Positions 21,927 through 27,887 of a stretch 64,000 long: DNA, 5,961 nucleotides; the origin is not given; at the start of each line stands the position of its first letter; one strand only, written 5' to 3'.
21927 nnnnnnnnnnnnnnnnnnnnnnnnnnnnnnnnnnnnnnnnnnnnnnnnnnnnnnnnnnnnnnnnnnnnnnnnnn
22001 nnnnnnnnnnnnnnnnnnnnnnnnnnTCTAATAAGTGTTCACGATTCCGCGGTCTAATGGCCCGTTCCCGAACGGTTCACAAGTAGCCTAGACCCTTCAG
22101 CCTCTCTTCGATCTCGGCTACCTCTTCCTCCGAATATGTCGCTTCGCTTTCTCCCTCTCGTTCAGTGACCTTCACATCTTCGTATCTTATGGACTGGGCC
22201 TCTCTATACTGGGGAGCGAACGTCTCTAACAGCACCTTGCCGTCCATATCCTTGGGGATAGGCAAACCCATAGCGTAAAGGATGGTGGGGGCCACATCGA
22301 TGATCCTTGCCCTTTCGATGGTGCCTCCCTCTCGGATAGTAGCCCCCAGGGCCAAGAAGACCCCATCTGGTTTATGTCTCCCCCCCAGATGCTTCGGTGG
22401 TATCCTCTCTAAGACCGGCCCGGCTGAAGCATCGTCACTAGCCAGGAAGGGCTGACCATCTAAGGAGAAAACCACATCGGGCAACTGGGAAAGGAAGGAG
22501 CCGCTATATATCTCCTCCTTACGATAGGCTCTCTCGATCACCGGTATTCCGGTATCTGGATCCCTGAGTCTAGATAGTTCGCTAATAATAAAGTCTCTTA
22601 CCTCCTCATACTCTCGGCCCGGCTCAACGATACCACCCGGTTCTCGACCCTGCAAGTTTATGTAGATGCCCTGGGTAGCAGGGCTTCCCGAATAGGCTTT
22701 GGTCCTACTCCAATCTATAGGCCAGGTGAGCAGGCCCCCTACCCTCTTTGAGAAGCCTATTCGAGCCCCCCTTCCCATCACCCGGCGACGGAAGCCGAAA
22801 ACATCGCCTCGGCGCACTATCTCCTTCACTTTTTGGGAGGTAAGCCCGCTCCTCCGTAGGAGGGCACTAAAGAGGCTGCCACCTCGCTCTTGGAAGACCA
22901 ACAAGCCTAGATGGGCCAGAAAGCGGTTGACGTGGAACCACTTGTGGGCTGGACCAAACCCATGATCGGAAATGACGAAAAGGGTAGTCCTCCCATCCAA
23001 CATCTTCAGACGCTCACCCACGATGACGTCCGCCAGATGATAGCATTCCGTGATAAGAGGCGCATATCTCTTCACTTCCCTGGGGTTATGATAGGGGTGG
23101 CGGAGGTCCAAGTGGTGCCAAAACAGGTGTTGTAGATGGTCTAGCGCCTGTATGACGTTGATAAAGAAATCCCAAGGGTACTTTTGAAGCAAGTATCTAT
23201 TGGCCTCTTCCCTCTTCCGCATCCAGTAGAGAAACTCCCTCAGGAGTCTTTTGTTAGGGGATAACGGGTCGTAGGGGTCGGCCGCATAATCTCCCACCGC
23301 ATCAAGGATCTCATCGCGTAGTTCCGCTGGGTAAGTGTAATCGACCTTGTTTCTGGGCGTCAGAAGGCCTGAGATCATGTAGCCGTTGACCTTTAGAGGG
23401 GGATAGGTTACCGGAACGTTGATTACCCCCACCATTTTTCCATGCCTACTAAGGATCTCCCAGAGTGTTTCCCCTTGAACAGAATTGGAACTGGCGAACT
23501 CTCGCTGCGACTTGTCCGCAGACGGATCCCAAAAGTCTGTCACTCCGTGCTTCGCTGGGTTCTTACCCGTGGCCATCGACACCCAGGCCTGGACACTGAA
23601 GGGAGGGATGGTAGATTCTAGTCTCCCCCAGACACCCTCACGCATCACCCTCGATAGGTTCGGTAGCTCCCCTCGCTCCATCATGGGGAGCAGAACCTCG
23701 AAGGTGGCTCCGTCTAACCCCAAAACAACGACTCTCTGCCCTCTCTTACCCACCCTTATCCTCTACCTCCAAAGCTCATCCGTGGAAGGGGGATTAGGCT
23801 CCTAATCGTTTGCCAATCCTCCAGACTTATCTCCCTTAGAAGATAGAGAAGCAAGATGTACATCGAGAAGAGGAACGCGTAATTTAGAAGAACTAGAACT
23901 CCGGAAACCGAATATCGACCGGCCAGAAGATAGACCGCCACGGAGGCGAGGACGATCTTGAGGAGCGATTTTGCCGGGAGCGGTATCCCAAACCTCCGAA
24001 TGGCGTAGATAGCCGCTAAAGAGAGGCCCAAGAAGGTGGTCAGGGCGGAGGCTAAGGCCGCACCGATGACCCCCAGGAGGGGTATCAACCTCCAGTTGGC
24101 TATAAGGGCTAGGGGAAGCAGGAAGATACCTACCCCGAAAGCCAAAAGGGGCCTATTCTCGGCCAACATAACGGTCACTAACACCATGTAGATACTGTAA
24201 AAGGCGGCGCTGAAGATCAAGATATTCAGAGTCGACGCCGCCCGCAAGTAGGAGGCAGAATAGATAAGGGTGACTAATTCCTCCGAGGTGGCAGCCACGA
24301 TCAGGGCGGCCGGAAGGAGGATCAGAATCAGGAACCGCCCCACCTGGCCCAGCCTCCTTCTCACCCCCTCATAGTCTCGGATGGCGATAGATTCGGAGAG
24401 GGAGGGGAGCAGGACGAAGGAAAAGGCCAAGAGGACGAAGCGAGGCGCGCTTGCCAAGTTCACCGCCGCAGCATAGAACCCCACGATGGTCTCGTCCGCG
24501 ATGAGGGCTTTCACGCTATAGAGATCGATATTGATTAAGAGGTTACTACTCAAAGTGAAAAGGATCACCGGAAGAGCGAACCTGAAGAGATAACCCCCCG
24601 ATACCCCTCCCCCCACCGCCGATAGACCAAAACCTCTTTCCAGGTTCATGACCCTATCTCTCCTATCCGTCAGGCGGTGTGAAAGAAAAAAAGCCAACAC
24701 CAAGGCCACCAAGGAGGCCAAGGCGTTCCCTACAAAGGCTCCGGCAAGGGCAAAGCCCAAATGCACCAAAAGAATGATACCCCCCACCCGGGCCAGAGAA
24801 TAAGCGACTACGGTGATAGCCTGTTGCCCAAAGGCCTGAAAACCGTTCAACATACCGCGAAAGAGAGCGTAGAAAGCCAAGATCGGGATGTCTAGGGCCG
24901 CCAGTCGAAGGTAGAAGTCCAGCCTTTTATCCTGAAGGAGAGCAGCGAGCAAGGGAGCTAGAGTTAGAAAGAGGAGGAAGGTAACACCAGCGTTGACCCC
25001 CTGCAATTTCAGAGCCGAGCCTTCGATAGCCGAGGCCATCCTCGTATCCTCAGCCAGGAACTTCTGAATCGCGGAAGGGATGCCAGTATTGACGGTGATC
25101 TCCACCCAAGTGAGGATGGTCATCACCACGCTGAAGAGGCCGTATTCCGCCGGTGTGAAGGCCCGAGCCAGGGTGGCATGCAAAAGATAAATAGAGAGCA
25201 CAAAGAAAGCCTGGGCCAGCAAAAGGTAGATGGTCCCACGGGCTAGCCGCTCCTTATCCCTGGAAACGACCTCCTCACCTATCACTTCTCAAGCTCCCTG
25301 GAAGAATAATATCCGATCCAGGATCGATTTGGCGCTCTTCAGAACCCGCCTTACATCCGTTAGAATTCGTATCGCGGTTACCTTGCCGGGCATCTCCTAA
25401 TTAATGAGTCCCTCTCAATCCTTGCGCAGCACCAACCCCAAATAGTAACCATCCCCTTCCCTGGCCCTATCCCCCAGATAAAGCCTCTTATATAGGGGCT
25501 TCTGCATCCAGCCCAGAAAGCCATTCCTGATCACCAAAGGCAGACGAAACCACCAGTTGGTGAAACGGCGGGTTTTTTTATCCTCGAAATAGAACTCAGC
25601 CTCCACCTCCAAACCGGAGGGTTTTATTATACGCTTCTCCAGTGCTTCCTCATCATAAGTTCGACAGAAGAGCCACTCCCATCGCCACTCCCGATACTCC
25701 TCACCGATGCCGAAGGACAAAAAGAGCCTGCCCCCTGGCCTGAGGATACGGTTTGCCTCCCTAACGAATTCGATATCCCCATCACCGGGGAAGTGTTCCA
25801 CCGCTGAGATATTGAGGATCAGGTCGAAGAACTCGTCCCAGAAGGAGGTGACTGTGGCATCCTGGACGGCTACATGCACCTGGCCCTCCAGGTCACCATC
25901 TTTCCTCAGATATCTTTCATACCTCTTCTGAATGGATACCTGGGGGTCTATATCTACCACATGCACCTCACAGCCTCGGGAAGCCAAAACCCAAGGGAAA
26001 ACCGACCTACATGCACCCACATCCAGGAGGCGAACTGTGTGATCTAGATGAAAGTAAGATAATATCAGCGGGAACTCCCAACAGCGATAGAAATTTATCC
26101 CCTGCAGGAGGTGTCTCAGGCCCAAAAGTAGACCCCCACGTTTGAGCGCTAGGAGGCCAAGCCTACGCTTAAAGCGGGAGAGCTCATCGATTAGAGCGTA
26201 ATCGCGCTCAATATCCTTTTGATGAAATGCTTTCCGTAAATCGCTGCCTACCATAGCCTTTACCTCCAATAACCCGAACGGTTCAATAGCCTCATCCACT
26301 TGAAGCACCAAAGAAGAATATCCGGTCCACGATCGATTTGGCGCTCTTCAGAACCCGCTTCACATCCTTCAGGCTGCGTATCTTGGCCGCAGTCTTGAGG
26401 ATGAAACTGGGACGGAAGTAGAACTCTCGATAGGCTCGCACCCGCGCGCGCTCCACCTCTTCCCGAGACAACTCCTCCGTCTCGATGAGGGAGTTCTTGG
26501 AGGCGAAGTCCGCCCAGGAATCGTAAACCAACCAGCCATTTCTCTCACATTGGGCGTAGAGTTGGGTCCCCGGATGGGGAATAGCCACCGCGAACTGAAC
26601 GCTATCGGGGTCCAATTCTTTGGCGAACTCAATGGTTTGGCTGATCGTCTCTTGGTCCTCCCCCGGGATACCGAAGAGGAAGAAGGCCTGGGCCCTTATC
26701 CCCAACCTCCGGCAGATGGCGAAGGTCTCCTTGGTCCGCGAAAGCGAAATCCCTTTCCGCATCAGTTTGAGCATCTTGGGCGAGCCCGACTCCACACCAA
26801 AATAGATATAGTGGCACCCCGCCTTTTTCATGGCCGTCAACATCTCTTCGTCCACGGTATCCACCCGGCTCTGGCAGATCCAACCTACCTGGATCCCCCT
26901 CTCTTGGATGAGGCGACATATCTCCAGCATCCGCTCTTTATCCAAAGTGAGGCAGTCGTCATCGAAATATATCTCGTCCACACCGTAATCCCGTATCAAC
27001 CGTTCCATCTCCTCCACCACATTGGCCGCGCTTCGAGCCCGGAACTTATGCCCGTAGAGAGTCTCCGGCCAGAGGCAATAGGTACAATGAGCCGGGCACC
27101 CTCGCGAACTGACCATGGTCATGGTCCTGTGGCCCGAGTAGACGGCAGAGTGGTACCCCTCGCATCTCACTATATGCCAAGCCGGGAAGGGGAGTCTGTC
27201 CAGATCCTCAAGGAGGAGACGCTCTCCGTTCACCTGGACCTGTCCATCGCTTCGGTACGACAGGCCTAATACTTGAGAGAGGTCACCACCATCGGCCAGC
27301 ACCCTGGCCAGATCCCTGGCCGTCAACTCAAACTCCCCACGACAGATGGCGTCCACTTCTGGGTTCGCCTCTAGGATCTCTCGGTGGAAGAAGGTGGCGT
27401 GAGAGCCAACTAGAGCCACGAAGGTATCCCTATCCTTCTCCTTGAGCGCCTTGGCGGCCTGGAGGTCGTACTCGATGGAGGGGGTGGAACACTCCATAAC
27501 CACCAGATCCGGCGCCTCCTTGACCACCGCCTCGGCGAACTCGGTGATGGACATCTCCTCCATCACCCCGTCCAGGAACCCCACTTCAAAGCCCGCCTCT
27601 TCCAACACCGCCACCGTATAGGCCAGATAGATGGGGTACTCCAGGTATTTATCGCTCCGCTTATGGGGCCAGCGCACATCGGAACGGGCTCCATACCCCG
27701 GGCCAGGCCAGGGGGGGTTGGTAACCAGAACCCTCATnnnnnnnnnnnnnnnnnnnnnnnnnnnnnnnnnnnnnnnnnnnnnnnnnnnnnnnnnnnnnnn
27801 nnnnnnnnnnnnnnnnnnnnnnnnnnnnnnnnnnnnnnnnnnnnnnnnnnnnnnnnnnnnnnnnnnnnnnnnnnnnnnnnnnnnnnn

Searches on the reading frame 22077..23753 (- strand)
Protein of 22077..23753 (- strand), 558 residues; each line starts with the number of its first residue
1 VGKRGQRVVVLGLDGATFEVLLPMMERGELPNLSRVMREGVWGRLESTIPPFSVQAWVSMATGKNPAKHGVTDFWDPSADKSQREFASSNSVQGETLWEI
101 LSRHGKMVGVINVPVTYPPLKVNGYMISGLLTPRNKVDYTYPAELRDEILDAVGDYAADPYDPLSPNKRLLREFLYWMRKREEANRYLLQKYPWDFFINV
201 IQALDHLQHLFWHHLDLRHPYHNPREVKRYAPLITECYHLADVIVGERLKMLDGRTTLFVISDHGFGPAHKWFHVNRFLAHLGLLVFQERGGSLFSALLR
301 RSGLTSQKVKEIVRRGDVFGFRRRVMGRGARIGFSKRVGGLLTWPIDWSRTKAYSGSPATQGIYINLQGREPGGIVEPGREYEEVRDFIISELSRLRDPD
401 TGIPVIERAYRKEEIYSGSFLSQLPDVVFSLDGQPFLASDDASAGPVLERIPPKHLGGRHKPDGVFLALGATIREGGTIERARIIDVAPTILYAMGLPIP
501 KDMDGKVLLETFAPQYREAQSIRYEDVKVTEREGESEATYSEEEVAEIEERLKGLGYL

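Call 20: search_protein_families(library=pfam, proteins=[window:22077-23753:-], max_evalue=0.001)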
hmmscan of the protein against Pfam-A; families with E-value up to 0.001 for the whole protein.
window:22077-23753:- (558 aa): 1 family
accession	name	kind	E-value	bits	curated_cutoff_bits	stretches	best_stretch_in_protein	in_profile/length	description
PF01663.27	Phosphodiest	-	4.2e-40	138.8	23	1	8-441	1-327/342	Type I phosphodiesterase / nucleotide pyrophosphatase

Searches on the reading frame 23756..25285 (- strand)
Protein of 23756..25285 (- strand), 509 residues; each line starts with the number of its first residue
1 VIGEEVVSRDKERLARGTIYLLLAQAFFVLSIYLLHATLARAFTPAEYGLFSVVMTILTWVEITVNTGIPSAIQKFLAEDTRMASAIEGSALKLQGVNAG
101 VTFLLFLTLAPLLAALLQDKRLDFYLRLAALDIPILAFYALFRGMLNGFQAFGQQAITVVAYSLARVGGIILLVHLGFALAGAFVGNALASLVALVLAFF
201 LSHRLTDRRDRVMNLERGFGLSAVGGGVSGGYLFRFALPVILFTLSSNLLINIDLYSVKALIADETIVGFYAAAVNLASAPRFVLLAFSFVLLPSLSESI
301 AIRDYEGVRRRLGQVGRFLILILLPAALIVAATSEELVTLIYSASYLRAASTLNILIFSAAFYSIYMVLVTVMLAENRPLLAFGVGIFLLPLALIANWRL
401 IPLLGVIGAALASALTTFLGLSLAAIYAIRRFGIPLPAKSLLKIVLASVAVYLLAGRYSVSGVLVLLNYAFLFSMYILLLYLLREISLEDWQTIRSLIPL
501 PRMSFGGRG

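Call 20: search_protein_families(library=pfam, proteins=[window:23756-25285:-], max_evalue=0.001)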
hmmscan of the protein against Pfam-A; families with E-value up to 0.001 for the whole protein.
window:23756-25285:- (509 aa): 3 families
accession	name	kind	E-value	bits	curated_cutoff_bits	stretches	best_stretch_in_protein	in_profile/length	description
PF01943.22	Polysacc_synt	-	6.7e-21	75.4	28.2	1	14-298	1-272/274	Polysaccharide biosynthesis protein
PF13440.11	Polysacc_synt_3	-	8e-16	58.6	23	1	39-349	2-291/293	Polysaccharide biosynthesis protein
PF03023.19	MurJ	-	1.4e-09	37.5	27.4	1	104-470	72-441/451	Lipid II flippase MurJ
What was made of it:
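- On Three-component extracytoplasmic glycosylation system: The only flippase-like gene in the window is a Wzx-type Polysacc_synt protein at 23756-25285, in another unit (call 20).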

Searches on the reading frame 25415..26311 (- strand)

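Call 20: search_protein_families(library=pfam, proteins=[window:25415-26311:-], max_evalue=0.001)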
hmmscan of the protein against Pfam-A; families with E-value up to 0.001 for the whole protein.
window:25415-26311:- (298 aa): 4 families
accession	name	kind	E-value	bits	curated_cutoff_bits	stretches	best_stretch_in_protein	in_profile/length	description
PF08241.18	Methyltransf_11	-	2.9e-12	47.5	21.2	1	96-198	1-95/95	Methyltransferase domain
PF13649.12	Methyltransf_25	-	5.3e-09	37.1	27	1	96-194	2-97/97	Methyltransferase domain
PF08242.18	Methyltransf_12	-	4.2e-07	31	30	1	96-196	1-98/98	Methyltransferase domain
PF13489.12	Methyltransf_23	-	7e-07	29.5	27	1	79-225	24-151/164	Methyltransferase domain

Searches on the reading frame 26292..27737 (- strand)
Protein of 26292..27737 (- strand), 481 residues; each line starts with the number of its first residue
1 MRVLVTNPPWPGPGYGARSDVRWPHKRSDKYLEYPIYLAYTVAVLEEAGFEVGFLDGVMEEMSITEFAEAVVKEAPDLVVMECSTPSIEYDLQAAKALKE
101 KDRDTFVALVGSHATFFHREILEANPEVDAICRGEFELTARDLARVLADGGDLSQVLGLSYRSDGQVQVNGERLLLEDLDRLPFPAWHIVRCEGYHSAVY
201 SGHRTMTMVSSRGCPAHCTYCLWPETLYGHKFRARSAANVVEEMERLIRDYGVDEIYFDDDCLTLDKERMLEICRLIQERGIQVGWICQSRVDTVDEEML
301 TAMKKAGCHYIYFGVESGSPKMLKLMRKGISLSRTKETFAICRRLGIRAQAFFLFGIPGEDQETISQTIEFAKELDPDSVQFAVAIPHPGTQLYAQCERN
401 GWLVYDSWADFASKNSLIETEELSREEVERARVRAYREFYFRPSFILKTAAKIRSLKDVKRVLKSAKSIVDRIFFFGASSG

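Call 20: search_protein_families(library=pfam, proteins=[window:26292-27737:-], max_evalue=0.001)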
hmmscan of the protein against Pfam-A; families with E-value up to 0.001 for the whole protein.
window:26292-27737:- (481 aa): 2 families
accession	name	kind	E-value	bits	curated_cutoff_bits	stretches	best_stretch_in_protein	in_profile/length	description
PF04055.27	Radical_SAM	-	2.2e-26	93.4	29.5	1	209-372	2-166/166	Radical SAM superfamily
PF02310.24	B12-binding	-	6.5e-19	68.4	32.1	1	31-143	10-120/121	B12 binding domain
